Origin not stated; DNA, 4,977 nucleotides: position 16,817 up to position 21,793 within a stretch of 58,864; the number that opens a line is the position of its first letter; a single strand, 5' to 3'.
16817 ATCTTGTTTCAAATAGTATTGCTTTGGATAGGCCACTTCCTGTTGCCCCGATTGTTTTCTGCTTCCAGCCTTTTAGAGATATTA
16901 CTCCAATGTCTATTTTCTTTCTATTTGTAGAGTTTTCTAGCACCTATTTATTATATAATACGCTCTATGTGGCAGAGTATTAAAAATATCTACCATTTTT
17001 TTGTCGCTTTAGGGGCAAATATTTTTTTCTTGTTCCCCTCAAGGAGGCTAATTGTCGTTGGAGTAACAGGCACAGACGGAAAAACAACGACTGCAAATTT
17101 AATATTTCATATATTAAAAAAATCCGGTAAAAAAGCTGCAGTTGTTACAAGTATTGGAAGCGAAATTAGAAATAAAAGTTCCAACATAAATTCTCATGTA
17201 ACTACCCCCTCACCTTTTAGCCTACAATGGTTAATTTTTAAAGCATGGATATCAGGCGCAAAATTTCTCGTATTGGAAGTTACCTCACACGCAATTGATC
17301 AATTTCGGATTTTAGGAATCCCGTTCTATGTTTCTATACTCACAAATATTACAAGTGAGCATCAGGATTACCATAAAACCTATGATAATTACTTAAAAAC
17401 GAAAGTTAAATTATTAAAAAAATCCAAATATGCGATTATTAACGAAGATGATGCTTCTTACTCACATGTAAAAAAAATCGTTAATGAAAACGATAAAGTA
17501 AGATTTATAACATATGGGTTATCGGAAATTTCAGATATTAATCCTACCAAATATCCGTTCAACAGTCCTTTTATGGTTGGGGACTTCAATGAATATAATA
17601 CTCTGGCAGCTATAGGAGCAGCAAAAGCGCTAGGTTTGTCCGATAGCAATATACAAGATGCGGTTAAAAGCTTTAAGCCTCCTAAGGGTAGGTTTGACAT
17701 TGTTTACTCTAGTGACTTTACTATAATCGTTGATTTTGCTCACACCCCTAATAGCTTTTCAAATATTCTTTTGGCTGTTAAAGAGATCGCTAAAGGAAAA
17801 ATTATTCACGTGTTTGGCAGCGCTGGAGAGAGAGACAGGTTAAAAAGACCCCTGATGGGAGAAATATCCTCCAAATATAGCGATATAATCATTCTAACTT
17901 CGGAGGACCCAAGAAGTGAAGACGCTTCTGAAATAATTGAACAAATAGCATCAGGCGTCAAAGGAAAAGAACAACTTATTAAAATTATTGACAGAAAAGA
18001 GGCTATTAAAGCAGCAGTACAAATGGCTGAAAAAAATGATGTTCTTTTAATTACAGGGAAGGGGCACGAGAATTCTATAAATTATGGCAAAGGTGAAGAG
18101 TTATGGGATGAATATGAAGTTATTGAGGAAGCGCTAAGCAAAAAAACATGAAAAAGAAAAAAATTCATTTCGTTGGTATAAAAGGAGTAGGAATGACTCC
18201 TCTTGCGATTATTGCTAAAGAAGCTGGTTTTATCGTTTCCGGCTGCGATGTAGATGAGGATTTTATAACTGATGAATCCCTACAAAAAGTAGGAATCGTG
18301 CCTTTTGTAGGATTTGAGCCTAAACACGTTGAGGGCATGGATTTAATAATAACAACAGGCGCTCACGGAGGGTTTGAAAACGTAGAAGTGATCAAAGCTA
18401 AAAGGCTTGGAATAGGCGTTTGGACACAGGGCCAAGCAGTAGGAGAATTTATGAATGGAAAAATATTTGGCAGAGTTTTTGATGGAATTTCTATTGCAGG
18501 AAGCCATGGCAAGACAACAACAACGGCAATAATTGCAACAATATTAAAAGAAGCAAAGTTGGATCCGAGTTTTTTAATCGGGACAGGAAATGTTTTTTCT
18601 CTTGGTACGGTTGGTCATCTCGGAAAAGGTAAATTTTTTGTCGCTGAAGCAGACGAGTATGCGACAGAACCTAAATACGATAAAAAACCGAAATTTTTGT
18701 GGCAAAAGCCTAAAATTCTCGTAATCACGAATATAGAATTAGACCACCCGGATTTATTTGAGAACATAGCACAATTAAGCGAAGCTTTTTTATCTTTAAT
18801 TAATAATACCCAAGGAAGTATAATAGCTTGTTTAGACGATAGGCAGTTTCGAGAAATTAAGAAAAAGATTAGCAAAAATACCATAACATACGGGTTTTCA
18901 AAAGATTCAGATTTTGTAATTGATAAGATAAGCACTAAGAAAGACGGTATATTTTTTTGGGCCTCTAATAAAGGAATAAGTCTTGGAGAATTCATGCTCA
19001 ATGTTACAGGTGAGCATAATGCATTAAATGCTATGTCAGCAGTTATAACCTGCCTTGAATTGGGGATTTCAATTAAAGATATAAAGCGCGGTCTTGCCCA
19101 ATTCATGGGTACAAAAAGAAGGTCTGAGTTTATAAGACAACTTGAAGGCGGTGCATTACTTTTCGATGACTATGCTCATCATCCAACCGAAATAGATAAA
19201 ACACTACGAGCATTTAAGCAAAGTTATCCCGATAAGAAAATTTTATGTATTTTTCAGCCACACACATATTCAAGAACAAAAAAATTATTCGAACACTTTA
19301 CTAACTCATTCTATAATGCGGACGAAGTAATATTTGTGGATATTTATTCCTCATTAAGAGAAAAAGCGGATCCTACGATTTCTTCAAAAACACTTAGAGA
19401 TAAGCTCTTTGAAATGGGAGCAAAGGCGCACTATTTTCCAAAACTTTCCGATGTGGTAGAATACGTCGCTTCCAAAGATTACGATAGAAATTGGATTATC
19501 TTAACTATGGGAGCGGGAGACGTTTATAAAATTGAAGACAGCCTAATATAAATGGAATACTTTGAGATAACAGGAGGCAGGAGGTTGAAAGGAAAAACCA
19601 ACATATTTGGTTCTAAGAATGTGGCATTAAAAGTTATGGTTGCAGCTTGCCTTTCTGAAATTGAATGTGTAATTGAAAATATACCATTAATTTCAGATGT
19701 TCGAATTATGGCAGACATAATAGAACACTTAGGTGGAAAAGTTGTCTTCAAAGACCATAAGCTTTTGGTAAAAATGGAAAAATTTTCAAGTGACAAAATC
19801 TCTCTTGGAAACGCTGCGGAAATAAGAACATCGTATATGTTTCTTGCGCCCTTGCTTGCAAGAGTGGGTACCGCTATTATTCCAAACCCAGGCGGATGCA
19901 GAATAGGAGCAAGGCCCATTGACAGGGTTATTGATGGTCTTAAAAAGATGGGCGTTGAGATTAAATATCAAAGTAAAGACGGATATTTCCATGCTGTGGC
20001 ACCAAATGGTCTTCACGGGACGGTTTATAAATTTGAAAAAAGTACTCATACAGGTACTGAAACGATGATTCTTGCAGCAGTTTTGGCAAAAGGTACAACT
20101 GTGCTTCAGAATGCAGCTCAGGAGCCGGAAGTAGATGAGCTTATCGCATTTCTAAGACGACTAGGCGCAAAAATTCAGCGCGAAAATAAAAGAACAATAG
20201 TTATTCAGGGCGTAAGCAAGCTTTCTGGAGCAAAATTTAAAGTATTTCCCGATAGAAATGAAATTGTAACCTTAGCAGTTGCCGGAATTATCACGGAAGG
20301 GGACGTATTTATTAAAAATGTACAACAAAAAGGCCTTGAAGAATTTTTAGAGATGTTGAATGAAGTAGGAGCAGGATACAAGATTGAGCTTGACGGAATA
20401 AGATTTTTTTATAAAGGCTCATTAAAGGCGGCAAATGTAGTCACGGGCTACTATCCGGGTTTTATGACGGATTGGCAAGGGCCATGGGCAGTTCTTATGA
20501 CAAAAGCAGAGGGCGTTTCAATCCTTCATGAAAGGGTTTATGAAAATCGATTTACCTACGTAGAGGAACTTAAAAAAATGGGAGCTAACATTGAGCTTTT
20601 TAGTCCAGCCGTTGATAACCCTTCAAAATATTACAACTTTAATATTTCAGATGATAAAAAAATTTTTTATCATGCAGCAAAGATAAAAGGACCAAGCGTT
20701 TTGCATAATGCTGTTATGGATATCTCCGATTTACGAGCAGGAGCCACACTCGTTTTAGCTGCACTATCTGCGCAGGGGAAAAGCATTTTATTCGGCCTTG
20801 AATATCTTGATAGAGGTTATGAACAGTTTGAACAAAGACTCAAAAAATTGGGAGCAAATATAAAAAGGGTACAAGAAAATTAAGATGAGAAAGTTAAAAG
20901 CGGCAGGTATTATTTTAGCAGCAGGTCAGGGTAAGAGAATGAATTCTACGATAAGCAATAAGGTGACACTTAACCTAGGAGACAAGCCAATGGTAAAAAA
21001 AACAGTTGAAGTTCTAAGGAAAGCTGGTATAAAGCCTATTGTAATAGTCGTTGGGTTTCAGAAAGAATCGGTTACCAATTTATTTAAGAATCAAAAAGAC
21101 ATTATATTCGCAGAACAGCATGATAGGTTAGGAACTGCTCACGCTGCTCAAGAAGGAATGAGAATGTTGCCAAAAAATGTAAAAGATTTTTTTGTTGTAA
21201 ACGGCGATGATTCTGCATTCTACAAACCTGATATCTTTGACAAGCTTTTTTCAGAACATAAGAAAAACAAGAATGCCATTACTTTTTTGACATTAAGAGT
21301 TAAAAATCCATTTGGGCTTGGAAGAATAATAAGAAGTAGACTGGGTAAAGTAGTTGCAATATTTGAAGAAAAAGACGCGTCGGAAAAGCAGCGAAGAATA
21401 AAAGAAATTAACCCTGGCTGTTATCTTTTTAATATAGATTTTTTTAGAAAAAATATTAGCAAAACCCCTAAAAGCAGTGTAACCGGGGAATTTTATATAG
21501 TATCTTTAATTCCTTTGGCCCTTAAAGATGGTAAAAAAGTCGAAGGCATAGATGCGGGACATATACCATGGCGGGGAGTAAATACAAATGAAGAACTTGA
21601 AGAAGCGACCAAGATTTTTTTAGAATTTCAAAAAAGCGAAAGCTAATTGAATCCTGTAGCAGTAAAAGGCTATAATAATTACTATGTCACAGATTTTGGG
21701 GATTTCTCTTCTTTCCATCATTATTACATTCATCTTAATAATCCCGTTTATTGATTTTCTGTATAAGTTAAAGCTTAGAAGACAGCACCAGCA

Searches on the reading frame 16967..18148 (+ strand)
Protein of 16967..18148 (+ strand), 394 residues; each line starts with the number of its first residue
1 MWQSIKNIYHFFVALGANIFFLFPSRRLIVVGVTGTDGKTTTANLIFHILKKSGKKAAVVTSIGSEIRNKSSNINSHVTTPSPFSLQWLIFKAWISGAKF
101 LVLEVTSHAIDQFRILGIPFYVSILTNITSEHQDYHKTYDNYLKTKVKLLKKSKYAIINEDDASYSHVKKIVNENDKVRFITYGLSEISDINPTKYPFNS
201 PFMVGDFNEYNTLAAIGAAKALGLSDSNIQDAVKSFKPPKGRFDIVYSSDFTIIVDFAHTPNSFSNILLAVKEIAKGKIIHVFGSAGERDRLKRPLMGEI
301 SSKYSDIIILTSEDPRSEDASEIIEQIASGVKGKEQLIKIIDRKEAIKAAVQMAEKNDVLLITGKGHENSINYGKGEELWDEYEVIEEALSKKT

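Call 59: search_protein_families(library=pfam, proteins=[window:16967-18148:+], max_evalue=0.00001)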
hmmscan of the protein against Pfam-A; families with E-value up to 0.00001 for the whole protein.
window:16967-18148:+ (394 aa): 2 families
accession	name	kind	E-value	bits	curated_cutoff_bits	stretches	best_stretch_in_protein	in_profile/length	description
PF08245.18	Mur_ligase_M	-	1.1e-35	123.9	24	1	33-219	1-200/200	Mur ligase middle domain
PF02875.26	Mur_ligase_C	-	1.9e-32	113.2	28.4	1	241-366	1-127/127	Mur ligase, glutamate ligase domain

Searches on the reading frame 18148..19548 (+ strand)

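Call 59: search_protein_families(library=pfam, proteins=[window:18148-19548:+], max_evalue=0.00001)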
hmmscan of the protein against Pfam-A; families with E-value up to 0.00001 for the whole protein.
window:18148-19548:+ (467 aa): 3 families
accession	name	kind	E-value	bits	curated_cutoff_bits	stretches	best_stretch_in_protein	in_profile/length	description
PF08245.18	Mur_ligase_M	-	2.9e-22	80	24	1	116-301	1-199/200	Mur ligase middle domain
PF02875.26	Mur_ligase_C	-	3.3e-18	67.2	28.4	1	324-457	1-127/127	Mur ligase, glutamate ligase domain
PF01225.30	Mur_ligase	-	7.7e-16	58.7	21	1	5-104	1-93/95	Mur ligase family, catalytic domain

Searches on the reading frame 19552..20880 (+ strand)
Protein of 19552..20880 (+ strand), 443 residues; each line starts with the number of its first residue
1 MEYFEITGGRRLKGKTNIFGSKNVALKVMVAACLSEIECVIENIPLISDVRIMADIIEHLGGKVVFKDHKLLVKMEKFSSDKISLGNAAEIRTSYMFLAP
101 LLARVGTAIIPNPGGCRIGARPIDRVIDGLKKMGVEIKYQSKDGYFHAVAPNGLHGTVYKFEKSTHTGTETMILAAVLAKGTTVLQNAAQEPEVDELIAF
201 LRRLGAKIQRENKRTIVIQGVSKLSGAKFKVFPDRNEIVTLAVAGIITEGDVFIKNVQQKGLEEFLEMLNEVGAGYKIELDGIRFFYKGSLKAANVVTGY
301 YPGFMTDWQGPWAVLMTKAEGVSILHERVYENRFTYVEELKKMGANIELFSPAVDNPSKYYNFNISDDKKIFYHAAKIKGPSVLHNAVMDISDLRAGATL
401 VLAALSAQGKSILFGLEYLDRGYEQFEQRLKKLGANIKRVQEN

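Call 59: search_protein_families(library=pfam, proteins=[window:19552-20880:+], max_evalue=0.00001)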
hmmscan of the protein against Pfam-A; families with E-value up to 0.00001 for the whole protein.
window:19552-20880:+ (443 aa): 1 family
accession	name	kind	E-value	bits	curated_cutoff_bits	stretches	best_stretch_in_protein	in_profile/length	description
PF00275.25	EPSP_synthase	-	4.4e-77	260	22.8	1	7-430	2-417/417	EPSP synthase (3-phosphoshikimate 1-carboxyvinyltransferase)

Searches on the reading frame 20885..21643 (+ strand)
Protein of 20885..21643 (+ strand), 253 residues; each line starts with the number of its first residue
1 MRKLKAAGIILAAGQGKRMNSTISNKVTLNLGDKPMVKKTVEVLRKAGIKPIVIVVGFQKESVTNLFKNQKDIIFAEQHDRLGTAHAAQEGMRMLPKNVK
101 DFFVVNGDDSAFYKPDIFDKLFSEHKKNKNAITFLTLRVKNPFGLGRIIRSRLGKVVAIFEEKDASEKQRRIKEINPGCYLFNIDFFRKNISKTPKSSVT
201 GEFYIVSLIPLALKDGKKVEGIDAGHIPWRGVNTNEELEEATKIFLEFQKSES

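Call 59: search_protein_families(library=pfam, proteins=[window:20885-21643:+], max_evalue=0.00001)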
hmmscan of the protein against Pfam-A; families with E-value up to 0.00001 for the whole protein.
window:20885-21643:+ (253 aa): 4 families
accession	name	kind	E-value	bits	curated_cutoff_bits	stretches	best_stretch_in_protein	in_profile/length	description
PF00483.29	NTP_transferase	-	4.4e-21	76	21.2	1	8-243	2-240/245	Nucleotidyl transferase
PF12804.13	NTP_transf_3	-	2.9e-17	63.8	27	1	8-143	1-131/160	MobA-like NTP transferase domain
PF01128.25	IspD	-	7.2e-08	32.9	27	1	9-134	4-127/221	2-C-methyl-D-erythritol 4-phosphate cytidylyltransferase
PF02348.25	CTP_transf_3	-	2.1e-06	28.2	22.6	1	18-135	7-125/217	Cytidylyltransferase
